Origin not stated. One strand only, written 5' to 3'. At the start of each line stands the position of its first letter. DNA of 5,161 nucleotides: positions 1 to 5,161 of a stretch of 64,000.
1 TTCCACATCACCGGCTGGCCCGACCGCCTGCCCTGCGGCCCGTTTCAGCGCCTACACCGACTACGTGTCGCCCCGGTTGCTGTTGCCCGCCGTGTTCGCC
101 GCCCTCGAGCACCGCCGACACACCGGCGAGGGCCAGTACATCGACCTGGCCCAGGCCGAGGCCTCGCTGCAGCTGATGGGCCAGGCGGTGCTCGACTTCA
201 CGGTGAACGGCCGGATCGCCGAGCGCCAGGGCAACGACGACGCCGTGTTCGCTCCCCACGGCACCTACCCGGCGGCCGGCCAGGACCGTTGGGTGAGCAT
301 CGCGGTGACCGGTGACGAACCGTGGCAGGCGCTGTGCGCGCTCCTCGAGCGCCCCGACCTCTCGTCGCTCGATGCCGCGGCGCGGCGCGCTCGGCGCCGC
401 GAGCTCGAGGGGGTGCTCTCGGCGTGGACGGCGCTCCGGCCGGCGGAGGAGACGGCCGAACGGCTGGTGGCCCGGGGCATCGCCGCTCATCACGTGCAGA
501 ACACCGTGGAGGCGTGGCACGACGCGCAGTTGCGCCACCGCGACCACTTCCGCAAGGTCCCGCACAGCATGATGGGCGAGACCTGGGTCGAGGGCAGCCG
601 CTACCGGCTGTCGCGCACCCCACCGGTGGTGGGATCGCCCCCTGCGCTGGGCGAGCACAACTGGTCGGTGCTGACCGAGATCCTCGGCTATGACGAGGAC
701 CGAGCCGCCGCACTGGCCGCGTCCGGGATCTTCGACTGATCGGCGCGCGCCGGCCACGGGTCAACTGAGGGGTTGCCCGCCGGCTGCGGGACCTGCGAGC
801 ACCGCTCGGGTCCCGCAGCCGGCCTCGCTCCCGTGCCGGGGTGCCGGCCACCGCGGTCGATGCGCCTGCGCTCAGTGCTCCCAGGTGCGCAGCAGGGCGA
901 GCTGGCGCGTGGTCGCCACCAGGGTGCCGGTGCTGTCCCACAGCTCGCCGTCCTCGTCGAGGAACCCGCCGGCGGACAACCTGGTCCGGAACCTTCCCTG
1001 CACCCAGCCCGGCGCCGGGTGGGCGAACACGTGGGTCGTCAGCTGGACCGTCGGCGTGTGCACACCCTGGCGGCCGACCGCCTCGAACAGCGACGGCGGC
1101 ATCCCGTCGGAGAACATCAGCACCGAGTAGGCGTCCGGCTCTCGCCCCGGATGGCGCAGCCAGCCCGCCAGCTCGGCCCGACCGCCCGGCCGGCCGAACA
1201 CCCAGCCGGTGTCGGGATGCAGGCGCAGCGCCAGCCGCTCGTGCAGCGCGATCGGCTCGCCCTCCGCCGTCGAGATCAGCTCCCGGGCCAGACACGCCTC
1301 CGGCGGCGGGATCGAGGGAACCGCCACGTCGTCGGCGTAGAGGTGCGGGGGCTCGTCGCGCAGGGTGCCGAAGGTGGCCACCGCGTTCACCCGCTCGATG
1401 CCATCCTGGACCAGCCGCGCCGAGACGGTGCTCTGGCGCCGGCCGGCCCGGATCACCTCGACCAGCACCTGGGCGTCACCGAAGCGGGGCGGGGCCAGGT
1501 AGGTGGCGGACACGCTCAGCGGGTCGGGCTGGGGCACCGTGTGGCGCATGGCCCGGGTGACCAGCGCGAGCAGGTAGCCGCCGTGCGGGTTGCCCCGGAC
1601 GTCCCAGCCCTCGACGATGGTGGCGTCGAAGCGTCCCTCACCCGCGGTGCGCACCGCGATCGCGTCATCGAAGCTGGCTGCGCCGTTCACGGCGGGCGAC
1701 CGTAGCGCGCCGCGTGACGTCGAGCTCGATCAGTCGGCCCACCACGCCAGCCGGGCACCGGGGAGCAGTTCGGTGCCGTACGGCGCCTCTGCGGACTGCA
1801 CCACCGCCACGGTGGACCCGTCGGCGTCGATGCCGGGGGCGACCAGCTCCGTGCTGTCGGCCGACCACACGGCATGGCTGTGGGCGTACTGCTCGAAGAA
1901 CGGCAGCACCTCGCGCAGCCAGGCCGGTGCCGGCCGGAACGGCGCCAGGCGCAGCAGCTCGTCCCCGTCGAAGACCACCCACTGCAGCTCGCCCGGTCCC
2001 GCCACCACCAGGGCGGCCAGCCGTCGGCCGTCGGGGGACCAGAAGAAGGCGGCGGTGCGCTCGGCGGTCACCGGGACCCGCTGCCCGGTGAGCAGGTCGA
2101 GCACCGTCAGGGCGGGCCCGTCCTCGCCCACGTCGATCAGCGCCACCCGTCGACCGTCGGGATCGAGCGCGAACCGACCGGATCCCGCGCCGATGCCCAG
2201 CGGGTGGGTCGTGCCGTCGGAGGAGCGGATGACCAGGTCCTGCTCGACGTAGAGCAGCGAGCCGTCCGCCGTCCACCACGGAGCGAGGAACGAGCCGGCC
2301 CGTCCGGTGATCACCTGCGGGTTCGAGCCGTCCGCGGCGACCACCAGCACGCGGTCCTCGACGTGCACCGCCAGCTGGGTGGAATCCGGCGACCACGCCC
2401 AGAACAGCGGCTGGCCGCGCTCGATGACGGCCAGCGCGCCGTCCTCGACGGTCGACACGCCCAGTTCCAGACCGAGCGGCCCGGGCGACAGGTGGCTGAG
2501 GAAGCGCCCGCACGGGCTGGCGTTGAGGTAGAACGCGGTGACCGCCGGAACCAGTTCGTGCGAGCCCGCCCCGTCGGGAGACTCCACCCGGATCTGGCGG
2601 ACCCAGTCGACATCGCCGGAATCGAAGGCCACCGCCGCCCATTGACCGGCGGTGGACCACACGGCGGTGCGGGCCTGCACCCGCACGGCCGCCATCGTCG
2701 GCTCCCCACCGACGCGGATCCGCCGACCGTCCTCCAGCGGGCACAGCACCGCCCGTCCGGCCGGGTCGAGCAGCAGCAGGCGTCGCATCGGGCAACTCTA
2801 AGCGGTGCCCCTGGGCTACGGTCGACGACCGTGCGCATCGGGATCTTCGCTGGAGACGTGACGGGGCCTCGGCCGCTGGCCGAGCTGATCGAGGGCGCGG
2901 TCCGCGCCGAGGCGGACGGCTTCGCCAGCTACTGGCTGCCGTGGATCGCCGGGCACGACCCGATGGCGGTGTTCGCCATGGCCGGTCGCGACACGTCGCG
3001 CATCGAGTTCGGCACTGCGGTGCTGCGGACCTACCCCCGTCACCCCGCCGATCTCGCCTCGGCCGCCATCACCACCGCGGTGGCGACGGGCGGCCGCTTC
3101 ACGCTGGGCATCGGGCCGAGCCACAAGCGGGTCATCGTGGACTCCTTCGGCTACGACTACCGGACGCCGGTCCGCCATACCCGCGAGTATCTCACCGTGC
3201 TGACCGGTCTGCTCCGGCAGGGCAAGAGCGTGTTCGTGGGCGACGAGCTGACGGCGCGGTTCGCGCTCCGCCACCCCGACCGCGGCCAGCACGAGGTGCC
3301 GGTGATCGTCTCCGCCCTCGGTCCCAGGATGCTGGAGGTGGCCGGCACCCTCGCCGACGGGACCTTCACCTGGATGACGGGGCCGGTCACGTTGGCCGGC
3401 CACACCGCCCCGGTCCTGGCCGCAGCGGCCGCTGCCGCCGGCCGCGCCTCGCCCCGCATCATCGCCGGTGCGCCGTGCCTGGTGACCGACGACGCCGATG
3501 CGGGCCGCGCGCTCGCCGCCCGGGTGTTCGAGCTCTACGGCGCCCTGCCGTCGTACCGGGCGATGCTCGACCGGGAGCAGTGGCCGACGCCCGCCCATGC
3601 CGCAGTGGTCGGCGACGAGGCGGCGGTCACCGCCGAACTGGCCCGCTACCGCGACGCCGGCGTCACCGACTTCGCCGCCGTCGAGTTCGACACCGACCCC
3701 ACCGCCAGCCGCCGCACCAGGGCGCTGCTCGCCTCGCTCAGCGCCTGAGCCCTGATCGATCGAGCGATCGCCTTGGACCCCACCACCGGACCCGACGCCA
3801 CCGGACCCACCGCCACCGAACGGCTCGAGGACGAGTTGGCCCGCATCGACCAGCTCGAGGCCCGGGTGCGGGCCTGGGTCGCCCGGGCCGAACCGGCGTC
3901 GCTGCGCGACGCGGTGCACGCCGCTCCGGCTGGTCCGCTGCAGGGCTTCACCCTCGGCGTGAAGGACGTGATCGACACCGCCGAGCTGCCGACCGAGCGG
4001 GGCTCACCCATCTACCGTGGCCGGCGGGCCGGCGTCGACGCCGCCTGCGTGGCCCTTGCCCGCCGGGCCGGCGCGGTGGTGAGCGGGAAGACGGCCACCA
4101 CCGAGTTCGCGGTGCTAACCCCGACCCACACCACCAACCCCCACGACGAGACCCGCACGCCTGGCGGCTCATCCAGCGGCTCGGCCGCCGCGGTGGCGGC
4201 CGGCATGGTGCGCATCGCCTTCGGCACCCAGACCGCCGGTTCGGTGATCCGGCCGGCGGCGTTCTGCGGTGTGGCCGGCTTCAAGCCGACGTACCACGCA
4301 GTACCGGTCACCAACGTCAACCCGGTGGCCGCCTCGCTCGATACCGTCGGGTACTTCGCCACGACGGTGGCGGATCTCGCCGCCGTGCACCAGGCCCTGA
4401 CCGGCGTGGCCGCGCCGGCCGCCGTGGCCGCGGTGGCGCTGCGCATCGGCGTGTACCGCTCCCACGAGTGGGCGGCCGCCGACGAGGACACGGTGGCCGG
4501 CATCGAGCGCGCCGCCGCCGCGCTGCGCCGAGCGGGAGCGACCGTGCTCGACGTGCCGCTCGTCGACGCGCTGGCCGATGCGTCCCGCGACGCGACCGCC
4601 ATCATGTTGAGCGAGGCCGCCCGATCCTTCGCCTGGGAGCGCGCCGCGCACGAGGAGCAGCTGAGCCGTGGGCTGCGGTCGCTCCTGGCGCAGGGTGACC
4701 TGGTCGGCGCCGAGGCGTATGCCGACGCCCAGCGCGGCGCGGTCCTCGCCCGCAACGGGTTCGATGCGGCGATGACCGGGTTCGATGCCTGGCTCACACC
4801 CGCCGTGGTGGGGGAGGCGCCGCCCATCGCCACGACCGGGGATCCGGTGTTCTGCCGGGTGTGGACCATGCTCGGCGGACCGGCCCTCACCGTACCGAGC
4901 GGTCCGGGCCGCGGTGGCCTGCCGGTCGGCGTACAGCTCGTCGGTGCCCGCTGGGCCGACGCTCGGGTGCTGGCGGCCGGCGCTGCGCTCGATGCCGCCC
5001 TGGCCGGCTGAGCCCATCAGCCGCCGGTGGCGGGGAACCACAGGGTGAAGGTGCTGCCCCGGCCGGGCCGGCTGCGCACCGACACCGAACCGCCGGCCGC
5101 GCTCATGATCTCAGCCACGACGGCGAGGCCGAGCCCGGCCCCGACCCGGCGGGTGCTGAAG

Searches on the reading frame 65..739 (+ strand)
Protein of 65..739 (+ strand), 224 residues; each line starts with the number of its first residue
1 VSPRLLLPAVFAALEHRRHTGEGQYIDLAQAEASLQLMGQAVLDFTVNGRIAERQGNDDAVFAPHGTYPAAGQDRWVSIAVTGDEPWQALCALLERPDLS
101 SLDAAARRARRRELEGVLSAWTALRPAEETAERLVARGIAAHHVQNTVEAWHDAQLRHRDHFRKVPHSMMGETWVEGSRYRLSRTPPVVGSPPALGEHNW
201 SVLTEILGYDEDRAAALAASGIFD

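Call 36: search_protein_families(library=pfam, proteins=[window:65-739:+], max_evalue=0.001)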
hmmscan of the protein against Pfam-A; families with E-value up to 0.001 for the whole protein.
window:65-739:+ (224 aa): 1 family
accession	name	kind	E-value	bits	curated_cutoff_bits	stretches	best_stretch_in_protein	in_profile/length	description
PF02515.22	CoA_transf_3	-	9.5e-39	134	23.3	1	7-199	172-366/366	CoA-transferase family III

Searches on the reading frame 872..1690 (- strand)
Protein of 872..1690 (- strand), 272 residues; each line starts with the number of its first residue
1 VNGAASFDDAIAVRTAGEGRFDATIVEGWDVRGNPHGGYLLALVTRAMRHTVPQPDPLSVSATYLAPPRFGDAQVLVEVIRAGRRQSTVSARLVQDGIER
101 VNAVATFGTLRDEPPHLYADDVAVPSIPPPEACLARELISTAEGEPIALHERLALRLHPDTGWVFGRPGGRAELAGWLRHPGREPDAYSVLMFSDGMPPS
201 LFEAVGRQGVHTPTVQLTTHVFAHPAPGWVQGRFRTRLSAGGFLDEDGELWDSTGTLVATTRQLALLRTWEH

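Call 36: search_protein_families(library=pfam, proteins=[window:872-1690:-], max_evalue=0.001)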
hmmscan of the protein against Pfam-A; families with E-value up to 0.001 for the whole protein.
window:872-1690:- (272 aa): 2 families
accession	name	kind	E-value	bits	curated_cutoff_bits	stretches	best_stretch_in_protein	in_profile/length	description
PF20789.3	4HBT_3C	-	1.6e-24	87.2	24.1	1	140-266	8-139/140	Acyl-CoA thioesterase C-terminal domain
PF13622.12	4HBT_3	-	6.8e-23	81.2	24.3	1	27-108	3-83/83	Acyl-CoA thioesterase N-terminal domain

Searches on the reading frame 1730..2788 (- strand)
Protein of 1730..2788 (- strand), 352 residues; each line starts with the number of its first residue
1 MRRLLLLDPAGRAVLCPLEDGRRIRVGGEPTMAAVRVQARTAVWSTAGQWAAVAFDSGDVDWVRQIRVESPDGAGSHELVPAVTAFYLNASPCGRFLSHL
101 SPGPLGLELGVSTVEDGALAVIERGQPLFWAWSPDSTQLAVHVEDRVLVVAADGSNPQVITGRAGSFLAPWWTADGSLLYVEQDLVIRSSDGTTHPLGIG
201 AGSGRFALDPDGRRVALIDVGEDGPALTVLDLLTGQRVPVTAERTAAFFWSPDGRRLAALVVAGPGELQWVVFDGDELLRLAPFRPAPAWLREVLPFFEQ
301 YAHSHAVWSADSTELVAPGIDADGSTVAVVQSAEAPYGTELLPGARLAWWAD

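Call 36: search_protein_families(library=pfam, proteins=[window:1730-2788:-], max_evalue=0.001)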
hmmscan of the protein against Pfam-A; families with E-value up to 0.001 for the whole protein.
window:1730-2788:- (352 aa): 1 family
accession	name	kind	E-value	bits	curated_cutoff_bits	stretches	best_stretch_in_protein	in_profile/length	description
PF07676.18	PD40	-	3.1e-06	27.4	20.9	0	246-258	12-24/38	WD40-like Beta Propeller Repeat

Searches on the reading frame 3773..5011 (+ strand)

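Call 36: search_protein_families(library=pfam, proteins=[window:3773-5011:+], max_evalue=0.001)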
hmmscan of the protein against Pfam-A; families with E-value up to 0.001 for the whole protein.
window:3773-5011:+ (412 aa): 1 family
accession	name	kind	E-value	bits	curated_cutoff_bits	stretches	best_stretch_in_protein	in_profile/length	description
PF01425.27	Amidase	-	3.6e-68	231.1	27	1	19-400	4-445/445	Amidase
